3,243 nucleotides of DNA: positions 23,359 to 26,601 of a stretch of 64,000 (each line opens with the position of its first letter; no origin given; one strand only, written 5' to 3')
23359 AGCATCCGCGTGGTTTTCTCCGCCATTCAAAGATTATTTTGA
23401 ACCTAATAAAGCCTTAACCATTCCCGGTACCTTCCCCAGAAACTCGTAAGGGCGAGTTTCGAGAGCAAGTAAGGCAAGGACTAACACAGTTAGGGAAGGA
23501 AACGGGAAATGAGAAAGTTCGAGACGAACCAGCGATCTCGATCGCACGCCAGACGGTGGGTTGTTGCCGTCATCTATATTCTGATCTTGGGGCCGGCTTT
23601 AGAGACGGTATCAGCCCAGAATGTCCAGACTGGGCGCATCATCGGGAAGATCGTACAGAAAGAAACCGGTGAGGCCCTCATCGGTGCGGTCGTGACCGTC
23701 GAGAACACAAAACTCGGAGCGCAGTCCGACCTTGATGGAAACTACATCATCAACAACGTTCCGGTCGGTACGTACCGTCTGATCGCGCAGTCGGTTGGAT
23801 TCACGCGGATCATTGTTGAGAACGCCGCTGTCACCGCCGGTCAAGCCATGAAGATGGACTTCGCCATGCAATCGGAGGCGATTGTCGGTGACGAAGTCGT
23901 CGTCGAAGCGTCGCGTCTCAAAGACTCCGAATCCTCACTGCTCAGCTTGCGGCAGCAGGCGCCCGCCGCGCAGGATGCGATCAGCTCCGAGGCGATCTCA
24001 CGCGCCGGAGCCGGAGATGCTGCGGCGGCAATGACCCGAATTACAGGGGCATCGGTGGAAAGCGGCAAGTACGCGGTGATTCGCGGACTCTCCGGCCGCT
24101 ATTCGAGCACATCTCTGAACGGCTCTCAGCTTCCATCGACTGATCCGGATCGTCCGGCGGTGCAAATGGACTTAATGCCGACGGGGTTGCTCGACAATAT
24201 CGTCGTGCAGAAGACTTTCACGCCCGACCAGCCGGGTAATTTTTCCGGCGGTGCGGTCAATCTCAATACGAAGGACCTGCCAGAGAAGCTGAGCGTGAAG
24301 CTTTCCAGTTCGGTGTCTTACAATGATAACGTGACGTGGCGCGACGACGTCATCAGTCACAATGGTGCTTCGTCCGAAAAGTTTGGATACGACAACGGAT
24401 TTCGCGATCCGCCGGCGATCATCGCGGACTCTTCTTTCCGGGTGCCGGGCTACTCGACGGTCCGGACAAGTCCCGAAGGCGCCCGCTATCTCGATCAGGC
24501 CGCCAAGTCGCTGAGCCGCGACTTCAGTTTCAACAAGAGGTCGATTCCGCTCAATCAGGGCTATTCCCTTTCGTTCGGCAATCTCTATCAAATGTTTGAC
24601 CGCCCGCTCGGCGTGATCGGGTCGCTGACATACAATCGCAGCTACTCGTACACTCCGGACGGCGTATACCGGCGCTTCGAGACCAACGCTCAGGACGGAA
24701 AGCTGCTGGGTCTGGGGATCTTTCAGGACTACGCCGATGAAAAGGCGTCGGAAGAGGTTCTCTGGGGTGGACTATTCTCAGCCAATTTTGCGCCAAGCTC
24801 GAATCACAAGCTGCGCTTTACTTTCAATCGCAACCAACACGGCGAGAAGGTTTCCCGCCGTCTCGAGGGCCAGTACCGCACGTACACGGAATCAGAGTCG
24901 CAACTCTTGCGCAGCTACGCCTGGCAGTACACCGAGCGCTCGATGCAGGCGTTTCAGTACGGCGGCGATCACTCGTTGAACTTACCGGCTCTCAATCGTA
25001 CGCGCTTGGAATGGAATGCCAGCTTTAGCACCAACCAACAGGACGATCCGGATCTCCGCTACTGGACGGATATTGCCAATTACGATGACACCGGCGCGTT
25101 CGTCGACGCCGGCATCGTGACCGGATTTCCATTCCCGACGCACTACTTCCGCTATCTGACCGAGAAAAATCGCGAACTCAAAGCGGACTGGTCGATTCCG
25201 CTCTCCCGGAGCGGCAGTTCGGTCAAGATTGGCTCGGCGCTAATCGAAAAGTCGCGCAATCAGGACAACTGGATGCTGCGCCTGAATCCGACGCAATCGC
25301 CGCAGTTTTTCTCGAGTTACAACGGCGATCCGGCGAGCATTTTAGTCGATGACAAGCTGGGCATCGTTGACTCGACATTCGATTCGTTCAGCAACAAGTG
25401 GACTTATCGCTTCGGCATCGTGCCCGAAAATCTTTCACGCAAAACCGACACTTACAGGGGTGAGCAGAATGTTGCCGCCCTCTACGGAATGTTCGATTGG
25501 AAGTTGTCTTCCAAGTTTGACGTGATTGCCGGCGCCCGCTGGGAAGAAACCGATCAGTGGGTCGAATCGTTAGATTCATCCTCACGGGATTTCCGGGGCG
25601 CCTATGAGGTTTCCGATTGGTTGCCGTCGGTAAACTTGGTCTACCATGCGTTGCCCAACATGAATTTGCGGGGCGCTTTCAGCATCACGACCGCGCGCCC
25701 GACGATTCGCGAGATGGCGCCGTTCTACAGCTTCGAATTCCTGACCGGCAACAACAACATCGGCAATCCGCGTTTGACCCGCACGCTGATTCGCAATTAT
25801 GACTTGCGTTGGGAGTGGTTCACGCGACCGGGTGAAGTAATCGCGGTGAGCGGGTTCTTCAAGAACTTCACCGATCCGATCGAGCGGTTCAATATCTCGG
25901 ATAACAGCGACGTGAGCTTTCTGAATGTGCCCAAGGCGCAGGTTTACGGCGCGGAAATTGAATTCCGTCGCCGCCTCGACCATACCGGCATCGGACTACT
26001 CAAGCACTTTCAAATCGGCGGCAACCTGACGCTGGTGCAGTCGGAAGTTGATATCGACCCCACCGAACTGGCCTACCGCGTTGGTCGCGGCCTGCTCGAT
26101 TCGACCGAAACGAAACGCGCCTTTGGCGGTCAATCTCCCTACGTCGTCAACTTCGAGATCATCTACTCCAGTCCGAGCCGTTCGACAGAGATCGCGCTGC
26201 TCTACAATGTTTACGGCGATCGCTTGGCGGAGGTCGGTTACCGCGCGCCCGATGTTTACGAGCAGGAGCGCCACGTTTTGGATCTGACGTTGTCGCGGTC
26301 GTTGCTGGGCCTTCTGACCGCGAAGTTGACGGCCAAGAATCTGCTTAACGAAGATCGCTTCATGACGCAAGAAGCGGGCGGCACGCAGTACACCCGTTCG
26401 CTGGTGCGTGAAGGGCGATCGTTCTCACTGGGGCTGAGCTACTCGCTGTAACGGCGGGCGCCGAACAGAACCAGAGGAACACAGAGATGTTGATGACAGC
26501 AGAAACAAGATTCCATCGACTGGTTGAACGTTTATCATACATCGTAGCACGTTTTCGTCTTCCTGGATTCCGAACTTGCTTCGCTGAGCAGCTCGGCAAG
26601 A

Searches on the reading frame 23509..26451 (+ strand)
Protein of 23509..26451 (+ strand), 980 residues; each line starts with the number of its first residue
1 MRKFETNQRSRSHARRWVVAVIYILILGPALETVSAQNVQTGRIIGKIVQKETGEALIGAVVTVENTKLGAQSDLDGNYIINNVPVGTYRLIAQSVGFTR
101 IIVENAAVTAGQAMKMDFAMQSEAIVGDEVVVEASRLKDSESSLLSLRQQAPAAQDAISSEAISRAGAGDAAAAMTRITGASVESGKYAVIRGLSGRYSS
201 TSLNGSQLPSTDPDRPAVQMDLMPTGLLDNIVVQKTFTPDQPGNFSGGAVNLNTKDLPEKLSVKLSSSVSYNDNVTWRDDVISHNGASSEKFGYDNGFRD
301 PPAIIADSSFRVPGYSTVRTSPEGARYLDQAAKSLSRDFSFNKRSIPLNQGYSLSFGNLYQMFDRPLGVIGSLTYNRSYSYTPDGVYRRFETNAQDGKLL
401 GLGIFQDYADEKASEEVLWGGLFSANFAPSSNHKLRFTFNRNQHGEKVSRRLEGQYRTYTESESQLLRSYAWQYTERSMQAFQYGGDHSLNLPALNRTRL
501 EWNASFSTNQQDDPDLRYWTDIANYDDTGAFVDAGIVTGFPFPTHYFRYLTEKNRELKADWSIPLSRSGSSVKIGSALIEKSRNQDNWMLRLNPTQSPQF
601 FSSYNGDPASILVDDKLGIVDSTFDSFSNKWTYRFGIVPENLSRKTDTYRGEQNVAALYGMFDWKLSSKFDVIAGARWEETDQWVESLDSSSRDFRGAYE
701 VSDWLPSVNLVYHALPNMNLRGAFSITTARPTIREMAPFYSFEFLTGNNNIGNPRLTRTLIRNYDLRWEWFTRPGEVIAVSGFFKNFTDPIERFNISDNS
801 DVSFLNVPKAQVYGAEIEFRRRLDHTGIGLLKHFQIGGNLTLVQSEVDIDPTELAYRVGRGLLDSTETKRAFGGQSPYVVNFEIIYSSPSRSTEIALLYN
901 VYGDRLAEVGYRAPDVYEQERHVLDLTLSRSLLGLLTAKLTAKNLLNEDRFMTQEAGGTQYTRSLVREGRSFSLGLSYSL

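Call 50: search_protein_families(library=pfam, proteins=[window:23509-26451:+], max_evalue=0.001)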
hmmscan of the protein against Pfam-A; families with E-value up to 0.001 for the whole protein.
window:23509-26451:+ (980 aa): 4 families
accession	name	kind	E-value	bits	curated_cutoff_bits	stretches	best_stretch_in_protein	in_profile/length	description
PF00593.30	TonB_dep_Rec_b-barrel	-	1.4e-21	78.3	27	1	435-882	17-373/436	TonB dependent receptor-like, beta-barrel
PF13715.12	CarbopepD_reg_2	-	1.6e-16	60.5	32.2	1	45-132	2-88/88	CarboxypepD_reg-like domain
PF13620.12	CarboxypepD_reg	-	3e-14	53.6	32.3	1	44-121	2-82/82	Carboxypeptidase regulatory-like domain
PF07715.20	Plug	-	2.2e-06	28.6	23.9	1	149-243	3-100/107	TonB-dependent Receptor Plug Domain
